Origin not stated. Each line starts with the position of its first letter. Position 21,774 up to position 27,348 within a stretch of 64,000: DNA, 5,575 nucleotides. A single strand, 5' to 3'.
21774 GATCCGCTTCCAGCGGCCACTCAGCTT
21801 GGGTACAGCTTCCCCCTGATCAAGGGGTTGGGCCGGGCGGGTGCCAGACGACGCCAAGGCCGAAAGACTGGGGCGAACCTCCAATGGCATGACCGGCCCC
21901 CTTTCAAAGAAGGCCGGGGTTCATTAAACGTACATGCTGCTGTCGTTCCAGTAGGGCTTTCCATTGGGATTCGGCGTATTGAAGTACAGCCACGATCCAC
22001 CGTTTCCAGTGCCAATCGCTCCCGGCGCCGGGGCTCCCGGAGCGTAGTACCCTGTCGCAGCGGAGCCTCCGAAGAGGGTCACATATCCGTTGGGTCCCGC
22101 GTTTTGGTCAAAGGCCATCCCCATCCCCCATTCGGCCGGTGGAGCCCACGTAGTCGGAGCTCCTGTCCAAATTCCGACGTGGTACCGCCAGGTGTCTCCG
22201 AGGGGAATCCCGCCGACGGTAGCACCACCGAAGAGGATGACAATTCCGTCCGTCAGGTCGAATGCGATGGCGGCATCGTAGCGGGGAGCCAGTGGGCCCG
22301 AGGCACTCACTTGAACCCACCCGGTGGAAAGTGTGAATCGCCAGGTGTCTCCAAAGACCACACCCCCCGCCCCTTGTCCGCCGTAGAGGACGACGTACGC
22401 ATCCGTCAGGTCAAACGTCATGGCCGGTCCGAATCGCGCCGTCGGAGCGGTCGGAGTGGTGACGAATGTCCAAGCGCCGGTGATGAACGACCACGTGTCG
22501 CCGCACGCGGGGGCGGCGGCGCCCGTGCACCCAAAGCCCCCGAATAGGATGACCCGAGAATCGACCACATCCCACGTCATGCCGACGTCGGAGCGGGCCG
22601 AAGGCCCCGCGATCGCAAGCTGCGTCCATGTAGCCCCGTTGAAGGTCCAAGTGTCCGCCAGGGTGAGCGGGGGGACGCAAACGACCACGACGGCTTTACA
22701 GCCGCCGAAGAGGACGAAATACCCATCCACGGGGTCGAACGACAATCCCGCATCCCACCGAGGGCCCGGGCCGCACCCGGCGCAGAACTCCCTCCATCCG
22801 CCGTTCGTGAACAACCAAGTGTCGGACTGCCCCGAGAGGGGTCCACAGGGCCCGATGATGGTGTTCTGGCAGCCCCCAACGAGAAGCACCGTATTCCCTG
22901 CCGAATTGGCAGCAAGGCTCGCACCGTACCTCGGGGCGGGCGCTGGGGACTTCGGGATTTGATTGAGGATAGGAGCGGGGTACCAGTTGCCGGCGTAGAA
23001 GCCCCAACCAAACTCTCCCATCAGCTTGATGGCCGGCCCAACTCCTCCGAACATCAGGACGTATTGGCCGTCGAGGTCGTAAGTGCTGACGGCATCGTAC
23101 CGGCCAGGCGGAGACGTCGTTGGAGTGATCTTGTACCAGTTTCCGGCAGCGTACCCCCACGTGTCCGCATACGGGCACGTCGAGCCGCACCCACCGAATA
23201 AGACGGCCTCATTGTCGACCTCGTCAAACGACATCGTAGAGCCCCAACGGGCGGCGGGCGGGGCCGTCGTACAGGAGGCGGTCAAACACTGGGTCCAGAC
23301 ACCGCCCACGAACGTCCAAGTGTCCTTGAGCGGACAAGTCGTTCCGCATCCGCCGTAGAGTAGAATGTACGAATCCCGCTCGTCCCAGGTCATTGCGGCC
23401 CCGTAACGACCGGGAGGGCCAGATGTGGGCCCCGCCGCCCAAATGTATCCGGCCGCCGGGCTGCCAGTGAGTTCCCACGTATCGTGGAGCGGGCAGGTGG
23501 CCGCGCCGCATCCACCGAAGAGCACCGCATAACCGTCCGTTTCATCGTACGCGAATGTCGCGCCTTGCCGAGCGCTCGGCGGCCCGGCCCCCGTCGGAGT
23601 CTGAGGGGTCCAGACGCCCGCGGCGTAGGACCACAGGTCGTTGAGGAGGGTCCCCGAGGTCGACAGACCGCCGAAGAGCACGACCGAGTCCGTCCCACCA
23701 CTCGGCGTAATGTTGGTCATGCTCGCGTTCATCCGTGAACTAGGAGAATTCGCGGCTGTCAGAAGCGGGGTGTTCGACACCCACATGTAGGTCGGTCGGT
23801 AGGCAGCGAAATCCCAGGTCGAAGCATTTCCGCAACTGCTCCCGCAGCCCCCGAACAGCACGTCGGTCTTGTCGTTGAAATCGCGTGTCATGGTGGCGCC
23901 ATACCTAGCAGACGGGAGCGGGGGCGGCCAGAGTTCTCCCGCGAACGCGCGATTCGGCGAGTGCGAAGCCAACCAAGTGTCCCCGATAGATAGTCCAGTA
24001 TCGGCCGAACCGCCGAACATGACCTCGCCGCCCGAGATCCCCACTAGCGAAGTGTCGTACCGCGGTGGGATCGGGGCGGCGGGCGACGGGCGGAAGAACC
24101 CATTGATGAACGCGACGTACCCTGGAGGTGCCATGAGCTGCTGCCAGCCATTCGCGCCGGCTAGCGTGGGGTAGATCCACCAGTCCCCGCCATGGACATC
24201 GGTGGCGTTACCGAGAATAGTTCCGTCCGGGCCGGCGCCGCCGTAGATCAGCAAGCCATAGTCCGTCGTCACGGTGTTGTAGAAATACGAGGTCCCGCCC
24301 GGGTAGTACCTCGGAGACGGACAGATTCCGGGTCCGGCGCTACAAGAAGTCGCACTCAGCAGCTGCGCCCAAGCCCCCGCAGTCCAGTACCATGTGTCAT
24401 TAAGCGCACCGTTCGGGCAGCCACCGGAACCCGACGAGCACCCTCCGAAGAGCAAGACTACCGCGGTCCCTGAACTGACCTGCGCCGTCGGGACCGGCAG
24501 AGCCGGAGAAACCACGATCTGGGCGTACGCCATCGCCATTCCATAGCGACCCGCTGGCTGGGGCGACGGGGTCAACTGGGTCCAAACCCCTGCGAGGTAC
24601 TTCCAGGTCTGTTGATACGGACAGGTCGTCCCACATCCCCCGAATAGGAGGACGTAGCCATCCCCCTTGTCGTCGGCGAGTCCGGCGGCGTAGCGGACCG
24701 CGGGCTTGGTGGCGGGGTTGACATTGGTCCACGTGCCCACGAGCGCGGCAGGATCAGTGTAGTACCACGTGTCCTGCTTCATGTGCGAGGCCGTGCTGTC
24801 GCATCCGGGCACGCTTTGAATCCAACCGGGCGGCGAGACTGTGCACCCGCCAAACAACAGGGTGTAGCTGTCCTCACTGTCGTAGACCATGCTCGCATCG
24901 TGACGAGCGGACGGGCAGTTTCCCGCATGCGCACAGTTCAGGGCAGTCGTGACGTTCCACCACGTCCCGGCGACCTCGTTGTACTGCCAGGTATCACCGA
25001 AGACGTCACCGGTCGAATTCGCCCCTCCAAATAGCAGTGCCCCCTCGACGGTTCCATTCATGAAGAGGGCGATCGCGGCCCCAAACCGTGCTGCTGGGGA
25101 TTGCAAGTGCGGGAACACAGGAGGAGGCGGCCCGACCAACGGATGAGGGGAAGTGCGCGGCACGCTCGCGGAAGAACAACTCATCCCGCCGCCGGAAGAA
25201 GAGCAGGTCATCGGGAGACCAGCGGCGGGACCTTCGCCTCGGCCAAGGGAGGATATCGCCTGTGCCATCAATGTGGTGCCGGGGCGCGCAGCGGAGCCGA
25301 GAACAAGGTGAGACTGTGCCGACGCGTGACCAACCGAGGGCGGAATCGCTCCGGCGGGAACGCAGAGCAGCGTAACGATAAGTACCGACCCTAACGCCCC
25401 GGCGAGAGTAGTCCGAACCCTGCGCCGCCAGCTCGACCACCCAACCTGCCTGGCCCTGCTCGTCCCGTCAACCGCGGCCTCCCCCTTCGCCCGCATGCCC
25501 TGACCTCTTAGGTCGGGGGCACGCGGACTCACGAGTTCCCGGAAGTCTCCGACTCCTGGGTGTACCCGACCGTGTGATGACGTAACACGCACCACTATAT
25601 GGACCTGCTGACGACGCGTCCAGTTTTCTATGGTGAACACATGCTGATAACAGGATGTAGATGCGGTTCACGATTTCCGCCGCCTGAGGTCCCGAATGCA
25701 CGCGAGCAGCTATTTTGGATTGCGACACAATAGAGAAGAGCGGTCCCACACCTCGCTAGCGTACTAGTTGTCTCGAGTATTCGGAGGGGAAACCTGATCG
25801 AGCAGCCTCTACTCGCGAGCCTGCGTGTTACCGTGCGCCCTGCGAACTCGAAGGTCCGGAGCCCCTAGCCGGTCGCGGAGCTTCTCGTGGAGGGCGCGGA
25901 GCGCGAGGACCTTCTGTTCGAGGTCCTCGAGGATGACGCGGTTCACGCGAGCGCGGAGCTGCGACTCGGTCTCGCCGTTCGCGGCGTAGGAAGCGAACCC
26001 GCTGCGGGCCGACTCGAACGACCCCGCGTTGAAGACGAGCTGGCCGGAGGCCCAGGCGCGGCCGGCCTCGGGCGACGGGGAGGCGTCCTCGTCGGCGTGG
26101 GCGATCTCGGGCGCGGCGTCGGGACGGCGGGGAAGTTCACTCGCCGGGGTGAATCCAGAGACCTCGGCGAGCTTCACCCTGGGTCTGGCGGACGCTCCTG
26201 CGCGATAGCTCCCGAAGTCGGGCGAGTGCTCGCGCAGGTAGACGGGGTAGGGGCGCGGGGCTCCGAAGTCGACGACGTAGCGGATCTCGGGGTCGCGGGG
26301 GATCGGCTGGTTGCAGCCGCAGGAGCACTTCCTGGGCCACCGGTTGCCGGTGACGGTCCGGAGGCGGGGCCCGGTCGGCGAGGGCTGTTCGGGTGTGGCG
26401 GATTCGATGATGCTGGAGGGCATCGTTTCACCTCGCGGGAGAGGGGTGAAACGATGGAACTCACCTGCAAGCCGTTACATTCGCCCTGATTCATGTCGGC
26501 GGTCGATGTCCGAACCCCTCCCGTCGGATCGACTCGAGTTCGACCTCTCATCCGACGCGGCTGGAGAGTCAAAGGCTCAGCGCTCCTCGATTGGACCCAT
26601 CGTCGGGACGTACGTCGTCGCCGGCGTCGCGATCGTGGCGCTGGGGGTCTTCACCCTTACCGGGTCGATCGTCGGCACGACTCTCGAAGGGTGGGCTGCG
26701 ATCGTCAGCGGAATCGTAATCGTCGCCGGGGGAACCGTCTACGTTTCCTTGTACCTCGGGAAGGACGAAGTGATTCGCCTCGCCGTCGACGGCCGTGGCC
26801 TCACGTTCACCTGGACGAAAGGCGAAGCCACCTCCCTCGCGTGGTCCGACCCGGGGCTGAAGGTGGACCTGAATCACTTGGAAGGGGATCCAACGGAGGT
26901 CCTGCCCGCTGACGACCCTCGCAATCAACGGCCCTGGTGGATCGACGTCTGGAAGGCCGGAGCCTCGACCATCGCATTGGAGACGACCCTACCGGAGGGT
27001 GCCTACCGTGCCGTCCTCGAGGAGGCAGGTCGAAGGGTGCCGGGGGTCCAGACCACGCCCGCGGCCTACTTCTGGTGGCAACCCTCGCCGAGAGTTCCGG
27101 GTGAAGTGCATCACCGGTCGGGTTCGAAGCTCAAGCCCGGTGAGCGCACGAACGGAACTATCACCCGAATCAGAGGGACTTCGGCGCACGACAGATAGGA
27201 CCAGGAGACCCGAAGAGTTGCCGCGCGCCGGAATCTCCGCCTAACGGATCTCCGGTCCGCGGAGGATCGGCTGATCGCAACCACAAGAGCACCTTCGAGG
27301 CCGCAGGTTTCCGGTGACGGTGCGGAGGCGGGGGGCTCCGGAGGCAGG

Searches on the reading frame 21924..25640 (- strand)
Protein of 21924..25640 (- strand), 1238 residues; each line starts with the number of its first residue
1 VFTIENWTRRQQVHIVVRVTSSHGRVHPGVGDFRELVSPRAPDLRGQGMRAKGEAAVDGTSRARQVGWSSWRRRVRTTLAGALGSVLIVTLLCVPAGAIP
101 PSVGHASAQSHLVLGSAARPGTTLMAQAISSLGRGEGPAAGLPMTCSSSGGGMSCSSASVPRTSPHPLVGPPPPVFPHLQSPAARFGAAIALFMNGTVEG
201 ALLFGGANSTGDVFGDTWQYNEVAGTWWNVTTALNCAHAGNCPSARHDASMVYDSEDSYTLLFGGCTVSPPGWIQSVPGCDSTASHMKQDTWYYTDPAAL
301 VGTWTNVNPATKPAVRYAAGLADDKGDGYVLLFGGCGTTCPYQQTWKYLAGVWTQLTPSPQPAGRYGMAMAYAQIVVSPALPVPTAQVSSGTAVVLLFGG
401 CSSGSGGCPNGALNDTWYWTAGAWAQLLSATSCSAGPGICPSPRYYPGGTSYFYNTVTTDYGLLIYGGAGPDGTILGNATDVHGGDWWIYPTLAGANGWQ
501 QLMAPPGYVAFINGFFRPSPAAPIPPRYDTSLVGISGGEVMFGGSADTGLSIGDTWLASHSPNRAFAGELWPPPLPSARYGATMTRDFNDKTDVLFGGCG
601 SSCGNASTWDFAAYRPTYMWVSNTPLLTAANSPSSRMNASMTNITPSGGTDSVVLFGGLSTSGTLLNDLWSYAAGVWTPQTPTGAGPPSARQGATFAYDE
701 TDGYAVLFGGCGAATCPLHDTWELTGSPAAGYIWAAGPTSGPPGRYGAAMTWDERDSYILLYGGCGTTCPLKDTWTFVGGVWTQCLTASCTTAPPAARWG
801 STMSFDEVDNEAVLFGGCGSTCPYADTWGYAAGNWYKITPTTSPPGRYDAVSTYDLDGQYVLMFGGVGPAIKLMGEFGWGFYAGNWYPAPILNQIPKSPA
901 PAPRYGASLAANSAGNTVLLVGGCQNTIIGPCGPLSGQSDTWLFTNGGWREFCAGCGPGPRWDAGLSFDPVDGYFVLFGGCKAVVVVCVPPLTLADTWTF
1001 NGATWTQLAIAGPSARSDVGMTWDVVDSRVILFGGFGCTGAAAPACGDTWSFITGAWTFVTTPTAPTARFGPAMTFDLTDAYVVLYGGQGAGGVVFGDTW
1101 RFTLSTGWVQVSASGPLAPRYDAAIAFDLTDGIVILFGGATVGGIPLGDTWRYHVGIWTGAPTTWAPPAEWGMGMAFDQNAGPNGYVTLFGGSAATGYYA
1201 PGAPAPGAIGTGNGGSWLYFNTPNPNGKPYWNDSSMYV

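Call 69: search_protein_families(library=pfam, proteins=[window:21924-25640:-], max_evalue=0.01)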
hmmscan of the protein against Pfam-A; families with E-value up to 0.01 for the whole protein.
window:21924-25640:- (1238 aa): 4 families
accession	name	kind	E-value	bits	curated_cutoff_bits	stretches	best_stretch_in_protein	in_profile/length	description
PF24681.1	Kelch_KLHDC2_KLHL20_DRC7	-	2.1e-51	174.8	50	6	953-1139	43-221/221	KLHDC2/KLHL20/DRC7 Kelch-repeats domain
PF13418.12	Kelch_4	-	2.7e-30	104.5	21.6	3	636-672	2-34/49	Galactose oxidase, central domain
PF24981.1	Beta-prop_ATRN-LZTR1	-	9.6e-29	101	50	4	624-765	28-168/289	Attractin/LZTR1 beta-propeller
PF13415.12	Kelch_3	-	4.7e-24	84.4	22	4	202-254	5-48/48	Galactose oxidase, central domain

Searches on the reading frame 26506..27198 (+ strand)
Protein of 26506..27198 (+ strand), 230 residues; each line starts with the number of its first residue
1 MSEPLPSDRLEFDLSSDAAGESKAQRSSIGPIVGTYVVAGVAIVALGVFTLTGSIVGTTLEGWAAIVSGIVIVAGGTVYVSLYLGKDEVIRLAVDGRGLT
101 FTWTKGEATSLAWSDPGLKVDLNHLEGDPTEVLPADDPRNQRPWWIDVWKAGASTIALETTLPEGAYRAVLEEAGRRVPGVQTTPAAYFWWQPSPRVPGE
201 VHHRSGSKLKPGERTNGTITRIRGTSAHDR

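Call 3: search_protein_families(library=pfam, proteins=[window:26506-27198:+], max_evalue=1)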
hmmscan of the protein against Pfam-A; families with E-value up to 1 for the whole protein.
window:26506-27198:+ (230 aa): 1 family
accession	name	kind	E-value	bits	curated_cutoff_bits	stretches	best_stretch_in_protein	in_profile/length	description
PF07332.16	Phage_holin_3_6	-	0.2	12.2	28.4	1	20-79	24-87/116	Putative Actinobacterial Holin-X, holin superfamily III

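Call 9: search_protein_families(library=ncbifam, proteins=[window:26506-27198:+], max_evalue=1)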
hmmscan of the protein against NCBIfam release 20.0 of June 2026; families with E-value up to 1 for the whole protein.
window:26506-27198:+ (230 aa): 0 families

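Call 10: search_protein_families(library=padloc, proteins=[window:26506-27198:+], max_evalue=1)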
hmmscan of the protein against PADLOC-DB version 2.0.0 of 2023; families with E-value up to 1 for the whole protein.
window:26506-27198:+ (230 aa): 0 families

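Call 11: search_protein_families(library=phrogs, proteins=[window:26506-27198:+], max_evalue=1)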
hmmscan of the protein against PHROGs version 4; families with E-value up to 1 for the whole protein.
window:26506-27198:+ (230 aa): 0 families
